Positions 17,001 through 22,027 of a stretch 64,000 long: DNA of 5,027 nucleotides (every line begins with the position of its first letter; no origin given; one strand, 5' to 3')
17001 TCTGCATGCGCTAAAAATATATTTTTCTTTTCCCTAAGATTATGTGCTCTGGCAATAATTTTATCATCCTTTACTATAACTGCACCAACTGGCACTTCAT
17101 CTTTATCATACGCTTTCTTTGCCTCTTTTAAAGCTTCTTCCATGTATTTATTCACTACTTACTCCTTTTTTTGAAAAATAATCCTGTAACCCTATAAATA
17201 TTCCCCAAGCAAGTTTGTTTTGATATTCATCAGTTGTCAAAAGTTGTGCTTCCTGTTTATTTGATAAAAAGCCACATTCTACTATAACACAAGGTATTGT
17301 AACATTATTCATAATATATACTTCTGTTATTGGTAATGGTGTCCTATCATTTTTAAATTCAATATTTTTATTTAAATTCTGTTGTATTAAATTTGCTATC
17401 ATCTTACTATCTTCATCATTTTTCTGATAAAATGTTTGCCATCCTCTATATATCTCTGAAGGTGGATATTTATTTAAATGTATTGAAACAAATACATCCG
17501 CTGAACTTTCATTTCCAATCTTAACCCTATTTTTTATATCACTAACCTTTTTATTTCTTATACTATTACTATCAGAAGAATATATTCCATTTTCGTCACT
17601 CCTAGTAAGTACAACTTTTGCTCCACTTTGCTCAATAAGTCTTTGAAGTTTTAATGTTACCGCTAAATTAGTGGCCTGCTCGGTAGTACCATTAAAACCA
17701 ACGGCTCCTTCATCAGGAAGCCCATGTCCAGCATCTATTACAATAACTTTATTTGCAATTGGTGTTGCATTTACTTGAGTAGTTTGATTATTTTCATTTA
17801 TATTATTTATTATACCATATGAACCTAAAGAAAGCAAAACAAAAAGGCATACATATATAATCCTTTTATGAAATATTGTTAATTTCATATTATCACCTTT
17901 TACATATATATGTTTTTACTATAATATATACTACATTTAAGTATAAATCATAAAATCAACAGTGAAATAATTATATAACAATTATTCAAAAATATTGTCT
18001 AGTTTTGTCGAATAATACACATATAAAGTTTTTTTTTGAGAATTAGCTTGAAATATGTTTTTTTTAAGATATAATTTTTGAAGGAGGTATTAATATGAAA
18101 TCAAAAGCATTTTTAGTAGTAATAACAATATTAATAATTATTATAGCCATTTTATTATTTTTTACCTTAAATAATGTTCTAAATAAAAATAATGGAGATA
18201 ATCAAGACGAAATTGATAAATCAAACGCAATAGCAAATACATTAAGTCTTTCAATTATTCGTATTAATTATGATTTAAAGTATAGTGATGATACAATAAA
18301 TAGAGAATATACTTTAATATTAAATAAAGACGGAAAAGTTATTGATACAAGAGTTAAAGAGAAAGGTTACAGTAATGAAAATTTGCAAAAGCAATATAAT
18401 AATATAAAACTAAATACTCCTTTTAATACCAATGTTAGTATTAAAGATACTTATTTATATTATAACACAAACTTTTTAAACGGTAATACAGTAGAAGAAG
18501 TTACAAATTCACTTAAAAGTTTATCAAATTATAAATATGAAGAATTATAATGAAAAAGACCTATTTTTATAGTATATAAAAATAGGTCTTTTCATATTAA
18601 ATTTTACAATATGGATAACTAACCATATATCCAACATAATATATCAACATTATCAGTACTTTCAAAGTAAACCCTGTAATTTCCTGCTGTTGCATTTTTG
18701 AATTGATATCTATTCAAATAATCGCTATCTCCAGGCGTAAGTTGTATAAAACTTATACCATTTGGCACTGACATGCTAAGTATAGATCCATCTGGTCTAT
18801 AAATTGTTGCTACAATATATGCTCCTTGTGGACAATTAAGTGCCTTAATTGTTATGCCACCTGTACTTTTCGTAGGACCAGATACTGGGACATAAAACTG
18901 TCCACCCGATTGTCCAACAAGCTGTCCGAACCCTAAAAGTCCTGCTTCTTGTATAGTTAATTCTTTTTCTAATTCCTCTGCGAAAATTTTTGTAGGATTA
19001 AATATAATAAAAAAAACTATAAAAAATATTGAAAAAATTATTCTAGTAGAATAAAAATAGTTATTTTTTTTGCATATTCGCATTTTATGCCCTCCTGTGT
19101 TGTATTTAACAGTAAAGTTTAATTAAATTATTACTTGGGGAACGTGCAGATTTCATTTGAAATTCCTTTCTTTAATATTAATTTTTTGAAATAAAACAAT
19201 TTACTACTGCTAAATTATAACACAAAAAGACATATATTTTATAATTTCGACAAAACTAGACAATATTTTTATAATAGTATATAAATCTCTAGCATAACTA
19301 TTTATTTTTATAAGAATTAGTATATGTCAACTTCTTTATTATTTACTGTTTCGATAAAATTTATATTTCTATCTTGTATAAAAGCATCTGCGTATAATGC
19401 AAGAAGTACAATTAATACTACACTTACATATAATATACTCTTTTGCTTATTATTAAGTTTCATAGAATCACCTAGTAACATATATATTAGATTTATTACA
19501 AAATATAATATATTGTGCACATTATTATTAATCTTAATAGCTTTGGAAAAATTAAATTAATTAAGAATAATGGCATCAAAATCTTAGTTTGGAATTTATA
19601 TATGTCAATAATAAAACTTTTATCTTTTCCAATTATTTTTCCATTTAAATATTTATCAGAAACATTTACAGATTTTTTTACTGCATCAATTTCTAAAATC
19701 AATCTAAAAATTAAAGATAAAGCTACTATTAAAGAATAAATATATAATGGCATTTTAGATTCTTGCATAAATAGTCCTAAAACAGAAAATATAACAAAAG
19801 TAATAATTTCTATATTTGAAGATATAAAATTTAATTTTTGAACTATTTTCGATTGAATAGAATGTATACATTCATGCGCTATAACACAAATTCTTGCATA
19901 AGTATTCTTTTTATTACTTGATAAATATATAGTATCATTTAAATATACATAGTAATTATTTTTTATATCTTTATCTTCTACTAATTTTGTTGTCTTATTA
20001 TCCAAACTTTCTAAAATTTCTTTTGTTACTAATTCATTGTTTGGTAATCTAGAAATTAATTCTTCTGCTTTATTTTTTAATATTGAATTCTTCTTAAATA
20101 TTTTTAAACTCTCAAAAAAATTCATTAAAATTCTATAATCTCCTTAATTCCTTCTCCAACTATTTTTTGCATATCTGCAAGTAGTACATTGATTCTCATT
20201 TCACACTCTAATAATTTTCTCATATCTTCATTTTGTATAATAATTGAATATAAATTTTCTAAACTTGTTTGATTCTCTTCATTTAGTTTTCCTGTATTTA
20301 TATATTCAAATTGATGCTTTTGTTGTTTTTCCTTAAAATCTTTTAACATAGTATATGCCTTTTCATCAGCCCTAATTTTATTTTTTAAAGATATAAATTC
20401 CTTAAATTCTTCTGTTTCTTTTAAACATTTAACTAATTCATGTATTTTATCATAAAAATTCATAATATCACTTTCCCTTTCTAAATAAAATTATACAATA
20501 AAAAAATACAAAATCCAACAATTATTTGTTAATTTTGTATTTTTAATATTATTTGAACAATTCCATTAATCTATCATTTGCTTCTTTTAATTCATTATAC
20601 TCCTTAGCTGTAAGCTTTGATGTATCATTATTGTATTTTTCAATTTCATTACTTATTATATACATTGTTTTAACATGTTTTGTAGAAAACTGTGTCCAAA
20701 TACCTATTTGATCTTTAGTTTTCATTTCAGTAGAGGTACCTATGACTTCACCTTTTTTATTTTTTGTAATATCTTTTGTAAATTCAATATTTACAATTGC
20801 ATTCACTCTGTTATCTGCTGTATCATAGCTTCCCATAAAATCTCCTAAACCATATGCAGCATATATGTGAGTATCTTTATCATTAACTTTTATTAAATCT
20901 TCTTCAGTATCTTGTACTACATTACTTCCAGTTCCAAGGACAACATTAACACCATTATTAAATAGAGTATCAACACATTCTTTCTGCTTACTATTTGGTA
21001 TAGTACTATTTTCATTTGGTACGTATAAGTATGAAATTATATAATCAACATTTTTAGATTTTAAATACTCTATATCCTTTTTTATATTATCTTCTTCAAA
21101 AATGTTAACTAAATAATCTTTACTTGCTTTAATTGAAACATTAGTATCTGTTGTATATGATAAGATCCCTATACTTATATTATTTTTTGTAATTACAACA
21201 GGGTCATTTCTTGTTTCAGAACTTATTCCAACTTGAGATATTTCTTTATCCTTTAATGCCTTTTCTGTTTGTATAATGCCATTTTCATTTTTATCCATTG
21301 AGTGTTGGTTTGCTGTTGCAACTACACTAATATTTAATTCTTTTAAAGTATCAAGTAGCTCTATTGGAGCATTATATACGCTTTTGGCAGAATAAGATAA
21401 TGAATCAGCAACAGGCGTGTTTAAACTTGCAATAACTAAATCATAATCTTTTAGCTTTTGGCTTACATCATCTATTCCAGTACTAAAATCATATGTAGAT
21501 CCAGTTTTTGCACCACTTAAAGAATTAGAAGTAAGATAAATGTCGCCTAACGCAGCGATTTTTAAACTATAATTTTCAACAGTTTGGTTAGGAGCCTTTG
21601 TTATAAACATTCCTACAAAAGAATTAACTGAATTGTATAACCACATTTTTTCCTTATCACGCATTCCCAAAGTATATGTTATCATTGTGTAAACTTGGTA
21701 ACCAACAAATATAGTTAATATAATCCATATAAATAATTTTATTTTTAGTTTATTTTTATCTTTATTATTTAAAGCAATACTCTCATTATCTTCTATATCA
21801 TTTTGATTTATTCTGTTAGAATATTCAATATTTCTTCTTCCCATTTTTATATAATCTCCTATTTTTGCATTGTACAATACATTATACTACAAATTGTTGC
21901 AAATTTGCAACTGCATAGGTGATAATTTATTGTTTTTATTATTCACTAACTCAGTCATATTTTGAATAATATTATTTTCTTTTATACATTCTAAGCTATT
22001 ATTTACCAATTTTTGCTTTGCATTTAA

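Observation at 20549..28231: Orphan seven-gene operon joins a split VirB4-type conjugation ATPase to a pilin-less TadZ/CpaF/TadB-like core and a CapA-like ectoprotein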

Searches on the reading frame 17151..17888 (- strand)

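Call 51: search_protein_families(library=ncbifam, proteins=[window:17151-17888:-], max_evalue=0.001)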
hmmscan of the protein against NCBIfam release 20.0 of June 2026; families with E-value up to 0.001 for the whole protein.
window:17151-17888:- (246 aa): 6 families
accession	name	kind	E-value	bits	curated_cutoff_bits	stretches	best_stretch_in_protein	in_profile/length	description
TIGR02883.1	spore_cwlD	equivalog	9.3e-63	211.7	221.55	1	47-237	1-189/189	N-acetylmuramoyl-L-alanine amidase CwlD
NF007751.0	PRK10431.1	equivalog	1.2e-21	76.9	532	2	192-243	370-421/445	N-acetylmuramoyl-L-alanine amidase AmiB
NF007652.1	PRK10319.1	equivalog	1.9e-19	70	400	2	33-172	44-169/291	N-acetylmuramoyl-L-alanine amidase AmiA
NF038267.1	amidase_AmiC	exception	1.7e-15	56.5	700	2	42-142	182-269/407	N-acetylmuramoyl-L-alanine amidase AmiC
NF038140.1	amidase_Rv3717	exception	1.5e-10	40.9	335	1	61-239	58-232/233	Rv3717 family N-acetylmuramoyl-L-alanine amidase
NF050040.1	horm_taper_TftA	equivalog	8.8e-08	31.3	500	1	49-240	4-186/450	hormogonium tapered terminus morphoprotein TftA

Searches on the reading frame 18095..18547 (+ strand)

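Call 39: search_protein_families(library=pfam, proteins=[window:18095-18547:+], max_evalue=0.01)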
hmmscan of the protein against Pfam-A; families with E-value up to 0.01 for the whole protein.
window:18095-18547:+ (151 aa): 2 families
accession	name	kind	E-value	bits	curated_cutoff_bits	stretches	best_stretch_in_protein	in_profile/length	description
PF06143.16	Baculo_11_kDa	-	0.00063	19.7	28.4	1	4-41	34-71/84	Baculovirus 11 kDa family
PF14899.11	DUF4492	-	0.0092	16.3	27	0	7-47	22-59/63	Domain of unknown function (DUF4492)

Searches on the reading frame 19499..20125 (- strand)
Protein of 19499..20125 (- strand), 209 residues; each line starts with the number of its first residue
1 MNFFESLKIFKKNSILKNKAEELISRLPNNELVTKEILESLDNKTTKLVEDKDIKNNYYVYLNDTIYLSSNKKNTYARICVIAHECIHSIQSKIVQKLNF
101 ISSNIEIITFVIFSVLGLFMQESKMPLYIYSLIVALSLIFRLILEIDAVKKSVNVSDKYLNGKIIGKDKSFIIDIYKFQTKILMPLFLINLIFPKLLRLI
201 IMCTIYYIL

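Call 39: search_protein_families(library=pfam, proteins=[window:19499-20125:-], max_evalue=0.01)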
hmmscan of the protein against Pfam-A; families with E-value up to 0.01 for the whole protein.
window:19499-20125:- (209 aa): 1 family
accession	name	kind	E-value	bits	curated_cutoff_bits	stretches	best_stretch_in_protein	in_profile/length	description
PF04298.18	Zn_peptidase_2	-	0.001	19.1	27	1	45-154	52-172/218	Putative neutral zinc metallopeptidase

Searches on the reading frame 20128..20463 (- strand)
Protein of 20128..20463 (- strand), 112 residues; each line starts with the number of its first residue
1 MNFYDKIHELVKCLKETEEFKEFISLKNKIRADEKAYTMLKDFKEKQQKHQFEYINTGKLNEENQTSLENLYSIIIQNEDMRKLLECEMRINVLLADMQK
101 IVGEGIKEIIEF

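Call 39: search_protein_families(library=pfam, proteins=[window:20128-20463:-], max_evalue=0.01)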
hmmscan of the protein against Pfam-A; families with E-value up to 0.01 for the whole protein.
window:20128-20463:- (112 aa): 2 families
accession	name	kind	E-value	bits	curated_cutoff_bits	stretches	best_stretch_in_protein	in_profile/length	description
PF06133.16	Com_YlbF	-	4.6e-20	72.5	23.9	1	4-106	2-104/105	Control of competence regulator ComK, YlbF/YmcA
PF25154.1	TPR_AP5Z1_C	-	0.005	16.1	27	1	24-97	42-115/350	AP-5 complex subunit zeta-1, C-terminal TPR repeats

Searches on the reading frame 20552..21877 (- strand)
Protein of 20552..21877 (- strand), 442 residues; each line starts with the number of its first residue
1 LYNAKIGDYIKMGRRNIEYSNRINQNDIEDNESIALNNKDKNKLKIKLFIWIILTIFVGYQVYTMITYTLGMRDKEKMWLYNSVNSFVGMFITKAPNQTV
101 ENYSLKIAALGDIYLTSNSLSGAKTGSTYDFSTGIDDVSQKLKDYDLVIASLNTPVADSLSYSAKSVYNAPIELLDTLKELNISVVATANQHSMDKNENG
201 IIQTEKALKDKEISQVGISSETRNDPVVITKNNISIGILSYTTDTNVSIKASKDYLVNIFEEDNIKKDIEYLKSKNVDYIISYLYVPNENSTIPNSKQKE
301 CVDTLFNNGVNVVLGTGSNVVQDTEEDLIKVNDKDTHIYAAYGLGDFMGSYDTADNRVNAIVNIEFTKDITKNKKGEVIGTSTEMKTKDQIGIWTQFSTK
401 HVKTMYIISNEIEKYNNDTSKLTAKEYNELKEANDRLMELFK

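Call 7: search_protein_families(library=pfam, proteins=[window:20552-21877:-], max_evalue=0.1)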
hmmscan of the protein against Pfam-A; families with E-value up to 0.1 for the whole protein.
window:20552-21877:- (442 aa): 2 families
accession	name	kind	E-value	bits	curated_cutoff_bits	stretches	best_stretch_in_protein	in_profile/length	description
PF09587.15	PGA_cap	-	1.7e-40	139.6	27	1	106-348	1-252/255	Bacterial capsule synthesis protein PGA_cap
PF12350.13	CTK3_C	-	0.077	13.7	25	0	393-437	23-61/65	CTD kinase subunit gamma CTK3 C-terminus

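Call 8: search_protein_families(library=ncbifam, proteins=[window:20552-21877:-], max_evalue=0.01)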
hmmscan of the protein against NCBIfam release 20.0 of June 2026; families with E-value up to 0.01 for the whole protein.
window:20552-21877:- (442 aa): 1 family
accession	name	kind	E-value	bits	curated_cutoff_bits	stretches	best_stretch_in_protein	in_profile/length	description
NF038314.1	epimerase_MslH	equivalog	0.00068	18.1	700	1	171-243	67-141/439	lasso peptide C-terminal Trp epimerase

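Call 9: search_protein_families(library=padloc, proteins=[window:20552-21877:-], max_evalue=0.01)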
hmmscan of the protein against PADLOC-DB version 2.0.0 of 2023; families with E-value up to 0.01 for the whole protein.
window:20552-21877:- (442 aa): 0 families
